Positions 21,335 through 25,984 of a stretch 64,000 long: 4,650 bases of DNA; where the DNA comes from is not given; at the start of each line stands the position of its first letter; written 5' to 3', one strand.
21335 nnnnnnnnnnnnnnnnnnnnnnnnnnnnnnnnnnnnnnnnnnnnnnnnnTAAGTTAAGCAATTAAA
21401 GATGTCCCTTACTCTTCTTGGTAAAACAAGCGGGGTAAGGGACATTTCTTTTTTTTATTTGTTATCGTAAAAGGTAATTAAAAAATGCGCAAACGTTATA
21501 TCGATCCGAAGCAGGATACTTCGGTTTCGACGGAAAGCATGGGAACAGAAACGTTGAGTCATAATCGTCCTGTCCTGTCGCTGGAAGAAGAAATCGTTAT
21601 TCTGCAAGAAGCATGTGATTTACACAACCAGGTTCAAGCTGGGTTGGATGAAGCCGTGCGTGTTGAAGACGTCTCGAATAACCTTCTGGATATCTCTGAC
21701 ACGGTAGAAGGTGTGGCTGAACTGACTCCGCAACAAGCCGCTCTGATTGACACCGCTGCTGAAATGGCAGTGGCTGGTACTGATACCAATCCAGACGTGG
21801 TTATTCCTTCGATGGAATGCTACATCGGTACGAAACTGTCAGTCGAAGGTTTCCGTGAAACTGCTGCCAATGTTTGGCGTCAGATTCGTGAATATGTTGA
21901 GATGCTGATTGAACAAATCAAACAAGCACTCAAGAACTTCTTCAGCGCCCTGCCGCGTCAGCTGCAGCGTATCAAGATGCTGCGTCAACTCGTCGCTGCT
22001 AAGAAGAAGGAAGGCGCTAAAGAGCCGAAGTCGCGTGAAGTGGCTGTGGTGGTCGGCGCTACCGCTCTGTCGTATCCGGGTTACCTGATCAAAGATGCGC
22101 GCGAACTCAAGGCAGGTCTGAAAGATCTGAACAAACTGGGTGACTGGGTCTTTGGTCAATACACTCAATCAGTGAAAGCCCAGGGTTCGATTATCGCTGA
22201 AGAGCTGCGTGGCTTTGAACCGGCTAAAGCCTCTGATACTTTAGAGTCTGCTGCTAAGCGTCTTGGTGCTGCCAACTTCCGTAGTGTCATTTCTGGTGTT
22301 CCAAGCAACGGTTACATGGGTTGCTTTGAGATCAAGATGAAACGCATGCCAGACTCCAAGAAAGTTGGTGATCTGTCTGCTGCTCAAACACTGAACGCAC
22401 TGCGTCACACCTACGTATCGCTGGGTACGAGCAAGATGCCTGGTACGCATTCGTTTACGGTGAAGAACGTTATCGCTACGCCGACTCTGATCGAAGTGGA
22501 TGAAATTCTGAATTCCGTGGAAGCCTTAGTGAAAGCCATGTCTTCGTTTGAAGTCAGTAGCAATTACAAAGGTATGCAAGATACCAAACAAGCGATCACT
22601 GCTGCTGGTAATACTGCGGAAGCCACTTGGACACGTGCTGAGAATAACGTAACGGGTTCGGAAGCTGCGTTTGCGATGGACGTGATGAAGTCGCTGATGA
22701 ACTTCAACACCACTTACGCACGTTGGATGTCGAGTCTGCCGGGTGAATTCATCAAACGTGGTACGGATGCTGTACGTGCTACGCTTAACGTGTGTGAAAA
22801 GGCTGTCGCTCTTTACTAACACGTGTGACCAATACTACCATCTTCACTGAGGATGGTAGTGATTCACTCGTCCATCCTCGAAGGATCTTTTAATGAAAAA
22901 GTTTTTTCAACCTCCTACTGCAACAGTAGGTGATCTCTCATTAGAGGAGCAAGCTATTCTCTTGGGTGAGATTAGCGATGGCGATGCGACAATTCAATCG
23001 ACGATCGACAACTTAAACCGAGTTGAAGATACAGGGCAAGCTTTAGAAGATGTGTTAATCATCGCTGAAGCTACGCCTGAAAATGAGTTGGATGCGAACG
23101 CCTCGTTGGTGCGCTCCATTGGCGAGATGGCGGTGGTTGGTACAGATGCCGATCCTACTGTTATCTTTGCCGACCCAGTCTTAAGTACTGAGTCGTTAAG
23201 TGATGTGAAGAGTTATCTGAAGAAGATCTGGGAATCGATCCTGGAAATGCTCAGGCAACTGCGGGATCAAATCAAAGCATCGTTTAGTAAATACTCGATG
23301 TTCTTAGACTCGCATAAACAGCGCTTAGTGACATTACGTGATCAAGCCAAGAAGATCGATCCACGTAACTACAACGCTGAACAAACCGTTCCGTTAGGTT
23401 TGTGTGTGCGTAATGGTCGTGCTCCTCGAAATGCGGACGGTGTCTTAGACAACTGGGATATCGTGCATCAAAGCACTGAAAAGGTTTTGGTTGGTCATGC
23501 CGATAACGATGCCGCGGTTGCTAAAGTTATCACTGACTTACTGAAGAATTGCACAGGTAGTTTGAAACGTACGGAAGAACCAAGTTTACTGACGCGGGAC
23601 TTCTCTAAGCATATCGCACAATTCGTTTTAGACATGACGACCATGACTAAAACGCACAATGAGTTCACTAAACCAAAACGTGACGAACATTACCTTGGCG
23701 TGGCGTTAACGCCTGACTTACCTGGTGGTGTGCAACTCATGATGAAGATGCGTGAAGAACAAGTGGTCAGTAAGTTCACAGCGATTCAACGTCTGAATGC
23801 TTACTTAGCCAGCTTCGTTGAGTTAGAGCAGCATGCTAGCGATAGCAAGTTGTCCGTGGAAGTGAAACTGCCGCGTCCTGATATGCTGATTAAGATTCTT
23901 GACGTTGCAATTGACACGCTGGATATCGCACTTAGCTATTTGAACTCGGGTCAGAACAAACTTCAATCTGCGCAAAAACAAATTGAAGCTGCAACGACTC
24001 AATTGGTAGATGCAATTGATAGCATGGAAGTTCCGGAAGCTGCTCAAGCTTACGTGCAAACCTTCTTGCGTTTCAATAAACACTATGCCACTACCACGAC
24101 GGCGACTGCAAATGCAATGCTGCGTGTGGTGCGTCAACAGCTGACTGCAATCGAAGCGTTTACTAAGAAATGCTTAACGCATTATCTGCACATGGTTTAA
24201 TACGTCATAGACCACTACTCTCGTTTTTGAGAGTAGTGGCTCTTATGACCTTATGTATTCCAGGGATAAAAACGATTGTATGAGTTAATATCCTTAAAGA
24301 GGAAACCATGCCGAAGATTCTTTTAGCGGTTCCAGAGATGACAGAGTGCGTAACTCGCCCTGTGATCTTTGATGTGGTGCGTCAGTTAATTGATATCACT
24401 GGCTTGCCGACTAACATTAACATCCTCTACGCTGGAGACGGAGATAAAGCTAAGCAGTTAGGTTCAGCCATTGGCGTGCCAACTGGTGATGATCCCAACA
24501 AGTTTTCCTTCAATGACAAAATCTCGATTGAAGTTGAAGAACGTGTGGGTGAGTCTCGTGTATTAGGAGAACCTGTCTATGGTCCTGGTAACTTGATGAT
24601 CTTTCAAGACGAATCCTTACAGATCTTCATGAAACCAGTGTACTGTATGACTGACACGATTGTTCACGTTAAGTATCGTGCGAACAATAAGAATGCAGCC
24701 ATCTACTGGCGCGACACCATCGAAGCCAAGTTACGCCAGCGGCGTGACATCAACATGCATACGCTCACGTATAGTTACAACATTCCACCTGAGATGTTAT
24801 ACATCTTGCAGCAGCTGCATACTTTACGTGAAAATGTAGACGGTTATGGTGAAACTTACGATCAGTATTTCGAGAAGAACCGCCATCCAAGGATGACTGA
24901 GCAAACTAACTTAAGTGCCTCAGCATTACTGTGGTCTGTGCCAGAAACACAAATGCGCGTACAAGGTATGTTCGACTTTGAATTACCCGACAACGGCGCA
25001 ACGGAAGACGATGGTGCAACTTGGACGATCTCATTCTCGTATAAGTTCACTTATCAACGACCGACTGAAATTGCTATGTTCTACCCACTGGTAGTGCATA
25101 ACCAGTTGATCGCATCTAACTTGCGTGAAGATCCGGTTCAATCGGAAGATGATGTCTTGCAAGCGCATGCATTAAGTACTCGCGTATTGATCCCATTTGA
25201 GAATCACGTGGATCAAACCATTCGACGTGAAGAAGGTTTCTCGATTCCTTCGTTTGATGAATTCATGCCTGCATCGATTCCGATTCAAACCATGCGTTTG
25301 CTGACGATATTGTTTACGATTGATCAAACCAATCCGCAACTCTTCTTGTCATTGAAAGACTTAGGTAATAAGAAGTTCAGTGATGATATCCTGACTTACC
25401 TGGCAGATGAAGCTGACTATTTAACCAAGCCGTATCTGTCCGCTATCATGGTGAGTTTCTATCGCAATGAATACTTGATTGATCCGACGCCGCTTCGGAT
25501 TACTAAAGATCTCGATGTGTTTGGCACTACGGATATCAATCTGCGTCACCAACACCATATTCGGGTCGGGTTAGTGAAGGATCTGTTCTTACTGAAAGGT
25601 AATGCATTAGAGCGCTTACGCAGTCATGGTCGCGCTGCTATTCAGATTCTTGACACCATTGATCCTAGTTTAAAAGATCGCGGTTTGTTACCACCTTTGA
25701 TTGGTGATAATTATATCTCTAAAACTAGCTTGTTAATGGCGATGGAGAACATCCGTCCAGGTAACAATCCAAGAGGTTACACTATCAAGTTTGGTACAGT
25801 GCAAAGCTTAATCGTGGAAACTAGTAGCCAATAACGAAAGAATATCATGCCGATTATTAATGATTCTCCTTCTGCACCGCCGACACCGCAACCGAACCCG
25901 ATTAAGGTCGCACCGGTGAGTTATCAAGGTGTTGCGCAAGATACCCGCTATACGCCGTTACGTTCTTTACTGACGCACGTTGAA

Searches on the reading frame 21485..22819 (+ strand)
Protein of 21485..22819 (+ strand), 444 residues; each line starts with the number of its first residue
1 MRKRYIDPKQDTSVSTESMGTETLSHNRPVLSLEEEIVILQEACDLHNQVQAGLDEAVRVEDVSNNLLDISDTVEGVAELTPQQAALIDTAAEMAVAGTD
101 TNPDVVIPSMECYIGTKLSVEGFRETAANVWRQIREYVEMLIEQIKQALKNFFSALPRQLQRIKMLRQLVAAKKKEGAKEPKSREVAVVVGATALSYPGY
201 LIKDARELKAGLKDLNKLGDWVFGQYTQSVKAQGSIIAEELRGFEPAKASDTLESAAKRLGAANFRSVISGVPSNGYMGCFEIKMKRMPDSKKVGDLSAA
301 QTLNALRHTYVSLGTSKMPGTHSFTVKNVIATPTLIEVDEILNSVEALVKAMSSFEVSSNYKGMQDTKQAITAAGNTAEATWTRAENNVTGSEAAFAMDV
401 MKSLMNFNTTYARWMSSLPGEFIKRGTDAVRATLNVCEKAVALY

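Call 18: search_protein_families(library=phrogs, proteins=[window:21485-22819:+], max_evalue=0.00001)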
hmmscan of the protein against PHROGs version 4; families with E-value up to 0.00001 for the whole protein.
window:21485-22819:+ (444 aa): 2 families
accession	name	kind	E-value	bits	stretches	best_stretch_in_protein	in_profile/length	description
phrog_12254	-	head and packaging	2.9e-10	40.8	1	74-441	22-371/372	internal head protein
phrog_2497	-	head and packaging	4.9e-10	40.1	1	39-416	45-421/455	internal head protein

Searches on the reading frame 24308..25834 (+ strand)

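Call 16: search_protein_families(library=pfam, proteins=[window:24308-25834:+], max_evalue=0.001)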
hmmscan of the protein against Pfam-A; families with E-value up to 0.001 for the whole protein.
window:24308-25834:+ (508 aa): 0 families

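Call 18: search_protein_families(library=phrogs, proteins=[window:24308-25834:+], max_evalue=0.00001)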
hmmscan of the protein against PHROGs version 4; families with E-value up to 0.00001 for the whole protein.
window:24308-25834:+ (508 aa): 1 family
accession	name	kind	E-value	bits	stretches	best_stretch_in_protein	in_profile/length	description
phrog_3289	-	unknown function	1.7e-111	374.3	1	1-473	1-475/526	-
